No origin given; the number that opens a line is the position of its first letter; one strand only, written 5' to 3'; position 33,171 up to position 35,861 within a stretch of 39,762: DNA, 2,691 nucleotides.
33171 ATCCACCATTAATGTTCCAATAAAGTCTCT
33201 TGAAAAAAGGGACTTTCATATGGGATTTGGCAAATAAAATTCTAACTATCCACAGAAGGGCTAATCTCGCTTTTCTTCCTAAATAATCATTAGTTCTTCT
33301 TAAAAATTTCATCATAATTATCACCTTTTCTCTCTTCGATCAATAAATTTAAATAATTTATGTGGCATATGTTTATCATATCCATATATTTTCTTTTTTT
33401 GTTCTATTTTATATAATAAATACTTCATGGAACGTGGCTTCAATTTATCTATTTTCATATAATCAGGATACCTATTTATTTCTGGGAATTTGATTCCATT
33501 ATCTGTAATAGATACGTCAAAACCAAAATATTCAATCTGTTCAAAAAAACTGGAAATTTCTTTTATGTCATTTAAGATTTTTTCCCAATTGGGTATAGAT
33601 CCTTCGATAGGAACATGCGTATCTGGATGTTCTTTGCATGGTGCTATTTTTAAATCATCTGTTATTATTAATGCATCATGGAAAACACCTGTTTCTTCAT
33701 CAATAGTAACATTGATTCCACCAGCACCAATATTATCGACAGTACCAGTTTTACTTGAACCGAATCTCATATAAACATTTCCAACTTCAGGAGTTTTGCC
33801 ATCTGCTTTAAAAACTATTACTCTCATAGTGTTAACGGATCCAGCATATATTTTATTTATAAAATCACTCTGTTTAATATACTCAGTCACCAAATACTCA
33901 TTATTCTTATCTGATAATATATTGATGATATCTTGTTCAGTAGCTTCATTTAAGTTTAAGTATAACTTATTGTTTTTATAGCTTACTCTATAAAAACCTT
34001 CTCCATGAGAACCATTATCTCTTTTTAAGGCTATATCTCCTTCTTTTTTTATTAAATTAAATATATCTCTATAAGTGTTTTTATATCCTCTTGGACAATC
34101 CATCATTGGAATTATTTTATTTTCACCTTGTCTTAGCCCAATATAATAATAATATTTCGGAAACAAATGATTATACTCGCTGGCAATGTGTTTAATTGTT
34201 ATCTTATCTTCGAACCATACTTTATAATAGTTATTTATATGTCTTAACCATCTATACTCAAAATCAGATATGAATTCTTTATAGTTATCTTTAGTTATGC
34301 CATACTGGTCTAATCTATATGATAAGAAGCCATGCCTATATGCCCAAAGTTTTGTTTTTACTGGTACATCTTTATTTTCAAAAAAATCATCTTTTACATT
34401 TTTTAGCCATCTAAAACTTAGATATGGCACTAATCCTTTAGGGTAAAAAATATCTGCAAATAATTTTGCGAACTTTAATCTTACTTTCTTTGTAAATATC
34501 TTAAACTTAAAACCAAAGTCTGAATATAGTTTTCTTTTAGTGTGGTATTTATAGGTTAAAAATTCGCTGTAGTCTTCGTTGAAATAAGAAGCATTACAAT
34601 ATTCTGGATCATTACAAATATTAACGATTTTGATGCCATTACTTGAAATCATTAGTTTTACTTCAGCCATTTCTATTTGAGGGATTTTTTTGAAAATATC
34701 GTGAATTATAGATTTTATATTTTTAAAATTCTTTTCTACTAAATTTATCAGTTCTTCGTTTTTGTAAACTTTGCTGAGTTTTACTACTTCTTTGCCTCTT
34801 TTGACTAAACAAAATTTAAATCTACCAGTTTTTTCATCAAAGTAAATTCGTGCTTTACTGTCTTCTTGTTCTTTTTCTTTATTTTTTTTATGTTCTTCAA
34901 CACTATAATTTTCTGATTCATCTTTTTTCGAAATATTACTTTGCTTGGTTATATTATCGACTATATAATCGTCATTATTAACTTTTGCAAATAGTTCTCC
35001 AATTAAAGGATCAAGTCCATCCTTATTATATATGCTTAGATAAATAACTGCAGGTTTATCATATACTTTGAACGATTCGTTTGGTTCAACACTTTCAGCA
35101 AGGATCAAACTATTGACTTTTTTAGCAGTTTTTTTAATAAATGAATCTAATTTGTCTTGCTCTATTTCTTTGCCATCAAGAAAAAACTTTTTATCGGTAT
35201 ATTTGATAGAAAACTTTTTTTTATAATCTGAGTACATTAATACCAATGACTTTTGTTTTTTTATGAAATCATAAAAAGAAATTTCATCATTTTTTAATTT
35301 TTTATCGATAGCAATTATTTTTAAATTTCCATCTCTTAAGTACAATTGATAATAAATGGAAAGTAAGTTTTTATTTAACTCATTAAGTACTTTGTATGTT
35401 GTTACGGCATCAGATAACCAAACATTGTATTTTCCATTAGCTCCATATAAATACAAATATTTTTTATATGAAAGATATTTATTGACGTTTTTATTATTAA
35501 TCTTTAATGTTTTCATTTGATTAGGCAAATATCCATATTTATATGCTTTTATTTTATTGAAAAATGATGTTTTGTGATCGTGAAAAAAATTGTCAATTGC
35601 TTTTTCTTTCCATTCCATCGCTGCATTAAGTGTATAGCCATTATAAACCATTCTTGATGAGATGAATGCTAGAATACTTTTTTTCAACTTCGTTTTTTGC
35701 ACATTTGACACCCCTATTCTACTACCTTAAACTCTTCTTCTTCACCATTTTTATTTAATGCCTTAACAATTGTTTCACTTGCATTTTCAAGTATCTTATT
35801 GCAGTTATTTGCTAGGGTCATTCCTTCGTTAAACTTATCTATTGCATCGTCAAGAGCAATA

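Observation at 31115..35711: Three tandem sugar-transfer-associated ATP-grasp ligase genes at the head of a ribitol-teichoic-acid-type locus: candidate cytoplasmic amino-acyl/acyl decoration system for a wall glycopolymer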

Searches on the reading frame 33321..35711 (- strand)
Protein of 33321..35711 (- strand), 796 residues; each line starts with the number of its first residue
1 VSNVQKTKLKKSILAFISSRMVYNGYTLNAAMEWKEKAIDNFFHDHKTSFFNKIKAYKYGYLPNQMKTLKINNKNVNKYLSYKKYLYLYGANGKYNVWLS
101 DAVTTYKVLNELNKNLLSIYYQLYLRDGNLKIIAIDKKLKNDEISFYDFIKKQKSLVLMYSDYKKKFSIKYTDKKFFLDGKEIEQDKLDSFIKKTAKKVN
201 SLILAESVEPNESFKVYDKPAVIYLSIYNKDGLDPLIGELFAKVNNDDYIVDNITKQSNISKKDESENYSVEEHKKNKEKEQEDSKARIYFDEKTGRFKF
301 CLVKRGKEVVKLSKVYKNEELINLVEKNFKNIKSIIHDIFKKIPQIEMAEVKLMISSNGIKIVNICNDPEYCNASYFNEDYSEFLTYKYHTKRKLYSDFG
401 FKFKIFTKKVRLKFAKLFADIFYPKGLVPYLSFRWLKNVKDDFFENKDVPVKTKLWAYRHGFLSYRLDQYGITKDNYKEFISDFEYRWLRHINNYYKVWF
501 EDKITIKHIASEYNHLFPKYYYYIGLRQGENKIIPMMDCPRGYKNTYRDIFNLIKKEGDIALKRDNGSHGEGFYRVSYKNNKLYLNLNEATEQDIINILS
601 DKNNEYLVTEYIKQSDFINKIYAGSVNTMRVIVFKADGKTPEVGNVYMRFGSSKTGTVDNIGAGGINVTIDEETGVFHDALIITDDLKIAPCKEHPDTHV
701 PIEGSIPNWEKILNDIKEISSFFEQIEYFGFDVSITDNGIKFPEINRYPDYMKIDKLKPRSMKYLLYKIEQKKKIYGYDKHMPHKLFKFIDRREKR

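Call 4: search_protein_families(library=pfam, proteins=[window:33321-35711:-], max_evalue=0.01)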
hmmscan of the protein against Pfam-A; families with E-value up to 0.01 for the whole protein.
window:33321-35711:- (796 aa): 2 families
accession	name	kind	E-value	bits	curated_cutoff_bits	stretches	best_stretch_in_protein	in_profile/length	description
PF14397.11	ATPgrasp_ST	-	4.5e-35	121.7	31.4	1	487-755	5-262/278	Sugar-transfer associated ATP-grasp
PF14398.11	ATPgrasp_YheCD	-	9.8e-07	28.7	26.8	1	546-672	37-168/255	YheC/D like ATP-grasp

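Call 11: search_protein_families(library=ncbifam, proteins=[window:33321-35711:-], max_evalue=0.001)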
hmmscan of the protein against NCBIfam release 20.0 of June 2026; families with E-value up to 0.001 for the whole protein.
window:33321-35711:- (796 aa): 1 family
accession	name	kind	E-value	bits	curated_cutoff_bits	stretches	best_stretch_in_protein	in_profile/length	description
TIGR02291.1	rimK_rel_E_lig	hypoth_equivalog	4.5e-10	39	314.2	1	549-747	67-268/317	alpha-L-glutamate ligase-like protein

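Call 38: find_homologous_proteins(query=window:33321-35711:-, max_evalue=0.00001)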
Query window:33321-35711:- (796 aa): 216 proteins with E <= 0.00001 among 8000 candidates; the best 120 are listed.
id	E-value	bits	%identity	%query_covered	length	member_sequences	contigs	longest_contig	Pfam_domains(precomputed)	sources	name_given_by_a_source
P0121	0.0e+0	1759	99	100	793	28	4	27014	PF14397.12,PF14398.12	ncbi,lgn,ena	-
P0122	0.0e+0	1166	65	100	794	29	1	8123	PF14397.12,PF14398.12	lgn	-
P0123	0.0e+0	1130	64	99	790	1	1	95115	PF14397.12,PF14398.12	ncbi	ncbi:MAG: sugar-transfer associated ATP-grasp domain-containing protein [Bacilli bacterium]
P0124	0.0e+0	1120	64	99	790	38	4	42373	PF14397.12,PF14398.12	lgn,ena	-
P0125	0.0e+0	1100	60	99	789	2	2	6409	PF14397.12,PF14398.12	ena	-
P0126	0.0e+0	1095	61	99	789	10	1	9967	PF14397.12,PF14398.12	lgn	-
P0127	0.0e+0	1072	61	100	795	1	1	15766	PF14397.12,PF14398.12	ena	-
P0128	0.0e+0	1062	60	99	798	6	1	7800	PF14397.12,PF14398.12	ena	-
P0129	0.0e+0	1059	61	99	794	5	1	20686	PF14397.12,PF14398.12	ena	-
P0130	0.0e+0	1046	59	100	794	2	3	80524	PF14397.12,PF14398.12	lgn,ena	-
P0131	0.0e+0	1045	59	99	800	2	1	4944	PF14397.12,PF14398.12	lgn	-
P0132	0.0e+0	1031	58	99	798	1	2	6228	PF14397.12,PF14398.12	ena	-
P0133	0.0e+0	1026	57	99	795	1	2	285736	PF14397.12,PF14398.12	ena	-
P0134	1.3e-297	1008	57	99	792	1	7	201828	PF14397.12,PF14398.12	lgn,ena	-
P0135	5.8e-287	972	56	99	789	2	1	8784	PF14397.12,PF14398.12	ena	-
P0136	5.3e-257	873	67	72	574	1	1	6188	PF14397.12,PF14398.12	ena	-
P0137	1.7e-205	703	42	95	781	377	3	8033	PF14397.12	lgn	-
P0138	3.5e-190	652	41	98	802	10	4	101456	PF14397.12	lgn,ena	-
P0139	4.0e-189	649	38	99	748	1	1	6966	PF14397.12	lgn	-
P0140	5.1e-189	649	41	99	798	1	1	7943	PF14397.12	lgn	-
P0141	2.1e-188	646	39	99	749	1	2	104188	PF14397.12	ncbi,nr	ncbi:MAG: hypothetical protein HFE73_11020 [Firmicutes bacterium]|nr:hypothetical protein [Bacillota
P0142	2.8e-187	643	41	97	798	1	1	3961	PF14397.12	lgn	-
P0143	7.4e-187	641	38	97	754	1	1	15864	PF14397.12,PF14398.12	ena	-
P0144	8.4e-187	641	38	98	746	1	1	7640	PF14397.12,PF14398.12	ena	-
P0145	8.9e-187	641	38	97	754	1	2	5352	PF14397.12,PF14398.12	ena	-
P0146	9.8e-187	641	38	97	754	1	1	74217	PF14397.12,PF14398.12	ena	-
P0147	1.1e-186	641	38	97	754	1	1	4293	PF14397.12,PF14398.12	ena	-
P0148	1.3e-186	641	38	97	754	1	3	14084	PF14397.12,PF14398.12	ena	-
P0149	1.7e-186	640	40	99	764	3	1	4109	PF14397.12,PF14398.12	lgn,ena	-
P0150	2.0e-186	640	38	99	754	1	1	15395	PF14397.12,PF14398.12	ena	-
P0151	2.4e-186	640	38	97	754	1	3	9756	PF14397.12,PF14398.12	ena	-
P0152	2.6e-186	640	38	97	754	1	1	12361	PF14397.12,PF14398.12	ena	-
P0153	3.3e-186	639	39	99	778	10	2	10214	PF14397.12,PF14398.12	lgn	-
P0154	3.6e-186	639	38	97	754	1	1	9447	PF14397.12,PF14398.12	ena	-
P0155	4.2e-186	639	38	99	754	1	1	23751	PF14397.12,PF14398.12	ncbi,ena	-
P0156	6.1e-186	638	38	97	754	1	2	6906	PF14397.12,PF14398.12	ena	-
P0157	6.5e-186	638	38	98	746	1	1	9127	PF14397.12,PF14398.12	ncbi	-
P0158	8.7e-186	638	38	97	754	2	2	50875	PF14397.12,PF14398.12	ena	-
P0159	9.4e-186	638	38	97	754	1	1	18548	PF14397.12,PF14398.12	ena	-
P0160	1.1e-185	638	38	97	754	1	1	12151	PF14397.12,PF14398.12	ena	-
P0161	1.1e-185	637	38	97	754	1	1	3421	PF14397.12,PF14398.12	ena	-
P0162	2.5e-185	636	38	97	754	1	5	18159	PF14397.12,PF14398.12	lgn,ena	-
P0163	4.0e-185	636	38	97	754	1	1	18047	PF14397.12,PF14398.12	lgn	-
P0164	4.7e-185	635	39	99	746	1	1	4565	PF14397.12,PF14398.12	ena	-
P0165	4.9e-185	635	39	99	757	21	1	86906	PF14397.12,PF14398.12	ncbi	ncbi:MAG: sugar-transfer associated ATP-grasp domain-containing protein [Anaerovoracaceae bacterium]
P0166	7.6e-185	635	39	99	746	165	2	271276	PF14397.12,PF14398.12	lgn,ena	-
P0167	1.6e-184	634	38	99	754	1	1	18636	PF14397.12,PF14398.12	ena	-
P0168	6.8e-184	632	40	98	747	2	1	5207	PF14397.12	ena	-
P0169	1.2e-183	631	38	99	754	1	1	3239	PF14397.12,PF14398.12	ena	-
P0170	1.2e-183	631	38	99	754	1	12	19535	PF14397.12,PF14398.12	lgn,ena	-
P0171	1.6e-183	630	38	99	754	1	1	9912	PF14397.12,PF14398.12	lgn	-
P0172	1.8e-183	630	38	99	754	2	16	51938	PF14397.12,PF14398.12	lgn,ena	-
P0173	2.0e-183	630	38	99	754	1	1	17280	PF14397.12,PF14398.12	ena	-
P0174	2.1e-183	630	38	99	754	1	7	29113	PF14397.12,PF14398.12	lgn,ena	-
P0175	4.1e-183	629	38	99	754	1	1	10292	PF14397.12,PF14398.12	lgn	-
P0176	4.2e-183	629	39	98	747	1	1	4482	PF14397.12,PF14398.12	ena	-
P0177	4.6e-183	629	38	99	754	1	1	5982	PF14397.12,PF14398.12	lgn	-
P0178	4.7e-183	629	38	99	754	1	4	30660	PF14397.12,PF14398.12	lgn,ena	-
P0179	5.2e-183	629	38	99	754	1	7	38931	PF14397.12,PF14398.12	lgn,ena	-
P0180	7.4e-183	628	38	99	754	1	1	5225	PF14397.12,PF14398.12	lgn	-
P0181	8.3e-183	628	38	99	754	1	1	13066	PF14397.12,PF14398.12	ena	-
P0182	8.9e-183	628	38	99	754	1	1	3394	PF14397.12,PF14398.12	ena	-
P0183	9.0e-183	628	38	99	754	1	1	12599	PF14397.12,PF14398.12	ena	-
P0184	1.5e-182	627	39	98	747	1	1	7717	PF14397.12,PF14398.12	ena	-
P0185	2.0e-182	627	38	98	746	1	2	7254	PF14397.12,PF14398.12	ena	-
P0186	3.4e-182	626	41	99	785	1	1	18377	PF14397.12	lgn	-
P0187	8.4e-182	625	37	99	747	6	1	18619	PF14397.12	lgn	-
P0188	1.5e-181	624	39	99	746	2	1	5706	PF14397.12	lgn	-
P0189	1.5e-181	624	38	99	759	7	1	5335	PF14397.12,PF14398.12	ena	-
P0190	3.8e-181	622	40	99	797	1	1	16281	PF14397.12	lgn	-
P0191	4.0e-181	622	38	98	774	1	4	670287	PF14397.12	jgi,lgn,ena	-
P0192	7.4e-180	618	39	96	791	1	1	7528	PF14397.12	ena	-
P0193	2.6e-179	616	39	99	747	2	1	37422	PF14397.12,PF14398.12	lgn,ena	-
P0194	3.0e-179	616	38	99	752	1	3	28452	PF14397.12,PF14398.12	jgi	-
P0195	5.3e-178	612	38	99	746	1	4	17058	PF14397.12,PF14398.12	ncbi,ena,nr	ncbi:MAG: hypothetical protein IJB73_01040 [Firmicutes bacterium]|nr:hypothetical protein [Bacillota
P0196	6.8e-178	612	38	99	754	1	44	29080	PF14397.12,PF14398.12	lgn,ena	-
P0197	7.6e-178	612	38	99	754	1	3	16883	PF14397.12,PF14398.12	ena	-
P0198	1.7e-177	610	38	99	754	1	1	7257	PF14397.12,PF14398.12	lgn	-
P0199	1.9e-177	610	38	99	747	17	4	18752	PF14397.12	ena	-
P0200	1.9e-177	610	38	99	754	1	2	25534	PF14397.12,PF14398.12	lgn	-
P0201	2.8e-177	610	39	99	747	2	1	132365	PF14397.12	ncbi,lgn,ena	-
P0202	4.3e-177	609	39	97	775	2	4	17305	PF14397.12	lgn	-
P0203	4.4e-177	609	38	99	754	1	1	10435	PF14397.12,PF14398.12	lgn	-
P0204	6.0e-177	609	38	99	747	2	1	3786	PF14397.12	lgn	-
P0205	1.3e-176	608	38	99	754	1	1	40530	PF14397.12,PF14398.12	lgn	-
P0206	1.4e-176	607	41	99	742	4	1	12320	PF14397.12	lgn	-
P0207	2.0e-176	607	37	99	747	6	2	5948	PF14397.12,PF14398.12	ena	-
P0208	3.2e-176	606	40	98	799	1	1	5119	PF14397.12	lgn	-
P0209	4.9e-176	606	38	99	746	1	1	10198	PF14397.12,PF14398.12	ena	-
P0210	5.2e-176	605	37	99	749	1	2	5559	PF14397.12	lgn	-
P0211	9.8e-176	605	38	99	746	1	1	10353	PF14397.12,PF14398.12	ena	-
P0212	1.1e-175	604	38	97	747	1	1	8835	PF14397.12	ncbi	-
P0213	1.4e-175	604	37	99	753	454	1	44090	PF14397.12,PF14398.12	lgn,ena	-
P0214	2.8e-175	603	39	99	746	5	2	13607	PF14397.12,PF14398.12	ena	-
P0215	9.6e-175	601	38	93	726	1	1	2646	PF14397.12,PF14398.12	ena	-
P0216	1.6e-174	601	37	99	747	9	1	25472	PF14397.12,PF14398.12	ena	-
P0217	1.7e-174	600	37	99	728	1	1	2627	PF14397.12,PF14398.12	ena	-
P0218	2.5e-174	600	38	99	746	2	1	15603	PF14397.12,PF14398.12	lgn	-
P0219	2.9e-174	600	38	99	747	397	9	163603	PF14397.12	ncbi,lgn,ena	-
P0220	6.0e-174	599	38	97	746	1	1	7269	PF14397.12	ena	-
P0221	1.9e-172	594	37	97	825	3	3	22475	PF14397.12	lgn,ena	-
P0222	5.2e-170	586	39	97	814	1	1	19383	PF14397.12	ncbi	-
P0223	3.9e-168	579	38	98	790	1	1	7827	PF14397.12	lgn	-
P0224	2.3e-167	577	38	97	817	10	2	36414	PF14397.12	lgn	-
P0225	6.5e-167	575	37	97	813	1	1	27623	PF14397.12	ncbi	-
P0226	1.1e-166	575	38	99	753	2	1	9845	PF14397.12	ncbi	-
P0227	6.8e-166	572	36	99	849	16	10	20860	PF14397.12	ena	-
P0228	3.4e-165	570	38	99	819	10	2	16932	PF14397.12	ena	-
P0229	4.8e-165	569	37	97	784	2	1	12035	PF14397.12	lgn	-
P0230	2.6e-164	567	36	96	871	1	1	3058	PF14397.12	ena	-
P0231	5.1e-164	566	38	97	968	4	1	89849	PF14397.12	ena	-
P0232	1.3e-163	564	36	96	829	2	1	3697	PF14397.12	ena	-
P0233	2.3e-163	564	37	98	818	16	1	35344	PF14397.12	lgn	-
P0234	4.6e-163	563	36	99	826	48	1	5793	PF14397.12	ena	-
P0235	7.1e-163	562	36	99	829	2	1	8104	PF14397.12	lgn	-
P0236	4.3e-162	559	36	99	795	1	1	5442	PF14397.12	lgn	-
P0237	1.1e-161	558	38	94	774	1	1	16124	PF14397.12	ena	-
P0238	1.9e-161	557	37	99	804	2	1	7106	PF14397.12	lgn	-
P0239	6.5e-161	556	37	97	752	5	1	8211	PF14397.12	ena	-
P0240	6.7e-161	556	39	95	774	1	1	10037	PF14397.12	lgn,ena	-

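Call 49: predict_structure(alignment_id=A4)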
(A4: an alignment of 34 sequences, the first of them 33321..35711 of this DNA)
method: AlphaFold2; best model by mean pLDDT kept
length: 796 residues; sequences in the alignment: 34
mean_pLDDT: 85.9   pTM: 0.86
mean pLDDT of the five models: 85.9, 85.8, 84.1, 82.3, 80.9
residues with pLDDT >= 90: 406; 70-90: 326; 50-70: 22; < 50: 42
segments of 3 or more residues with pLDDT < 50: 247-283, 568-570
pLDDT, mean of each block of 10 residues (from residue 1): 65 83 87 89 87 93 87 87 92 86 92 94 89 92 95 95 90 96 96 90 93 84 93 92 61 32 33 36 63 92 71 79 94 95 91 92 90 83 93 90 86 88 86 89 87 93 90 93 91 83 86 91 89 90 92 94 70 84 92 94 89 90 88 90 93 79 85 92 79 92 92 94 91 91 86 86 93 86 85 72
secondary structure, 60 per line:
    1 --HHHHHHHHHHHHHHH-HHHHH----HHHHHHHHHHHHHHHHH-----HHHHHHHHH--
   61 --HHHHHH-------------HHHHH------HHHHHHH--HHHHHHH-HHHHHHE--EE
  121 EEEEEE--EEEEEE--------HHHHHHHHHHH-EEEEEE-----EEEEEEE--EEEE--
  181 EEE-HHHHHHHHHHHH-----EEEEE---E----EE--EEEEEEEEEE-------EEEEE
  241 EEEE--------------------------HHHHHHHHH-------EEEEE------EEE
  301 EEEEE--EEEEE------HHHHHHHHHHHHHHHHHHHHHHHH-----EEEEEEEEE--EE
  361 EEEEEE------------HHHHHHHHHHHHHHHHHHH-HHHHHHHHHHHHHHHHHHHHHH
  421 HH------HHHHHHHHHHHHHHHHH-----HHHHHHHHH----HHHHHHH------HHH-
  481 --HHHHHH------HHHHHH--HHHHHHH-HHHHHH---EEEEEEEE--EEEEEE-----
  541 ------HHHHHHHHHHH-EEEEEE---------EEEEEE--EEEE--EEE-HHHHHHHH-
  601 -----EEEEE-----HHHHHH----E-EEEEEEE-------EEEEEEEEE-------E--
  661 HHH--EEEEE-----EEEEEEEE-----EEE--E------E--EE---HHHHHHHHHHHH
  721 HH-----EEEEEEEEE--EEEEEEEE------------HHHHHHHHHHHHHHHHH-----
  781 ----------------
elements in order (helices of 4 or more, strands of 3 or more residues): H3-17 H19-23 H28-44 H50-58 H63-68 H82-86 H93-99 H102-108 H110-115 E119-126 E129-134 H143-153 E155-160 E166-172 E175-178 E181-183 H185-196 E202-206 E219-228 E236-244 H271-279 E287-291 E298-305 E308-312 H319-342 E348-356 E359-366 H379-397 H399-422 H429-445 H451-459 H464-470 H483-488 H495-500 H503-509 H511-516 E520-527 E530-535 H547-557 E559-564 E574-579 E582-585 E588-590 H592-599 E606-610 H616-621 E628-634 E642-650 E666-670 E676-683 E689-691 H709-722 E728-736 E739-746 H759-775

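Call 82: list_cluster_members(proteins=[P0219, P0166, P0213, P0137, P0201, P0191, P0141, P0165])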
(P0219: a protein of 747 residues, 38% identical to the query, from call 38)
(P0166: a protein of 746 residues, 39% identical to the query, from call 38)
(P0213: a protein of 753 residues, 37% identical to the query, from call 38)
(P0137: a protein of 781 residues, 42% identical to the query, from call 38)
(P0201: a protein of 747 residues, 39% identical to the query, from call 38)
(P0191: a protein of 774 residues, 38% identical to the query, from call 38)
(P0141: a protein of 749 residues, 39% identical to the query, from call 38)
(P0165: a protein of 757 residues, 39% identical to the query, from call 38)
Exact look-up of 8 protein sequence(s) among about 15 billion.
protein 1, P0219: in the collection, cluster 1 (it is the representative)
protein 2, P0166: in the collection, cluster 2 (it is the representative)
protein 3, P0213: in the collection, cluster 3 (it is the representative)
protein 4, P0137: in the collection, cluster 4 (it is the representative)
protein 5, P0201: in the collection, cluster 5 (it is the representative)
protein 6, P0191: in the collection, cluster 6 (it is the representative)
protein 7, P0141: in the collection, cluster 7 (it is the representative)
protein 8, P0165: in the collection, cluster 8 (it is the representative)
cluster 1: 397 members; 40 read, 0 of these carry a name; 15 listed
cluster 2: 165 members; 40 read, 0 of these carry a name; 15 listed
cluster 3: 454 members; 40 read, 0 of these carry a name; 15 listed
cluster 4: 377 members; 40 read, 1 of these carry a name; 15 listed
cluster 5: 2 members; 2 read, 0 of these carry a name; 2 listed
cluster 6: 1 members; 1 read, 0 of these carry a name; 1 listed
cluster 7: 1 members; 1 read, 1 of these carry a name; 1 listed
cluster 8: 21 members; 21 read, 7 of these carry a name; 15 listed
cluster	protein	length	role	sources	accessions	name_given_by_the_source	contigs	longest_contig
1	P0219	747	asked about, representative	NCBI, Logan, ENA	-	-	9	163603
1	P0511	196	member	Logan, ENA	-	-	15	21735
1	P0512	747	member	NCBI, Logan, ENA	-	-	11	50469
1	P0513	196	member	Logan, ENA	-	-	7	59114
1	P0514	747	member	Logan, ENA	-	-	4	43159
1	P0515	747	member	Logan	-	-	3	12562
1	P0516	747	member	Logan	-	-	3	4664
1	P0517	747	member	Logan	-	-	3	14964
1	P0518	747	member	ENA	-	-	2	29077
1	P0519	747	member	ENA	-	-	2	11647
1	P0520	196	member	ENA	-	-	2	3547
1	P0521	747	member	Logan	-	-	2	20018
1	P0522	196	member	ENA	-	-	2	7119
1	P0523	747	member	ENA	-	-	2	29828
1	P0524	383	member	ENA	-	-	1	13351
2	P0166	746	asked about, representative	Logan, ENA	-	-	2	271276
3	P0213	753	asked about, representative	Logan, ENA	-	-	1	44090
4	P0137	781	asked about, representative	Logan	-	-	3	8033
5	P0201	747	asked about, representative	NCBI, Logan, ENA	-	-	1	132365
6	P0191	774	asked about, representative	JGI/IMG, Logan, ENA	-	-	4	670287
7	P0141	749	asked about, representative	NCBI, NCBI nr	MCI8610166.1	MAG: hypothetical protein HFE73_11020 [Firmicutes bacterium] | hypothetical protein [Bacillota bacterium]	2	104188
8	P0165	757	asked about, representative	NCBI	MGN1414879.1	MAG: sugar-transfer associated ATP-grasp domain-containing protein [Anaerovoracaceae ...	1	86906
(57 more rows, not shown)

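Call 83: find_encoding_contigs(protein=P0219, flank=10000, max_places=1)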
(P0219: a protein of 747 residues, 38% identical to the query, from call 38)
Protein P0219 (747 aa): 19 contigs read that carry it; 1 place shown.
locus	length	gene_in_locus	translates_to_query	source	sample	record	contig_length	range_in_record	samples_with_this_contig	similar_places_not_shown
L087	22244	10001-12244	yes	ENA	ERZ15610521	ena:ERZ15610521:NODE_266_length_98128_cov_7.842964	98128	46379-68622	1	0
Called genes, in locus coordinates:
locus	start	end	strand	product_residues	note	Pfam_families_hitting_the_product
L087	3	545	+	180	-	PF01965:DJ-1_PfpI, PF07685:GATase_3 (faint)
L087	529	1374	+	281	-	PF02811:PHP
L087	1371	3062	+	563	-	PF00753:Lactamase_B, PF16661:Lactamase_B_6, PF12706:Lactamase_B_2 (weak), PF10996:Beta-Casp, PF07521:RMMBL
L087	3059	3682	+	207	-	PF00485:PRK, PF01121:CoaE (faint), PF07693:KAP_NTPase (faint), PF13238:AAA_18 (weak)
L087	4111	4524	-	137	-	PF01741:MscL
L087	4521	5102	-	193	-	PF02545:Maf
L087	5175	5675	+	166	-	PF03862:SpoVAC_SpoVAEB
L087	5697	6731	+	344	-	PF07451:SpoVAD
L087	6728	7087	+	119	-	PF03862:SpoVAC_SpoVAEB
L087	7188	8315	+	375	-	PF04464:Glyphos_transf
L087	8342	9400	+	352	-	PF14397:ATPgrasp_ST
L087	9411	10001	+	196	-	PF12804:NTP_transf_3 (weak)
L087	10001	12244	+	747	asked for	PF14397:ATPgrasp_ST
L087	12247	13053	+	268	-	PF01061:ABC2_membrane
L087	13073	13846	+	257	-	PF00005:ABC_tran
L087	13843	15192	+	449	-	-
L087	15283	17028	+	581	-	PF07973:tRNA_SAD, PF00587:tRNA-synt_2b, PF03129:HGTP_anticodon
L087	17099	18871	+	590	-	PF00158:Sigma54_activat, PF14532:Sigma54_activ_2, PF00004:AAA (faint), PF07728:AAA_5 (weak), PF25601:AAA_lid_14, PF18024:HTH_50, PF02954:HTH_8 (weak)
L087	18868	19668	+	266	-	PF13354:Beta-lactamase2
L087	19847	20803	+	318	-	PF01244:Peptidase_M19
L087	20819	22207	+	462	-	PF13520:AA_permease_2, PF00324:AA_permease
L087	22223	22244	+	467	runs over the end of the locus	PF01841:Transglut_core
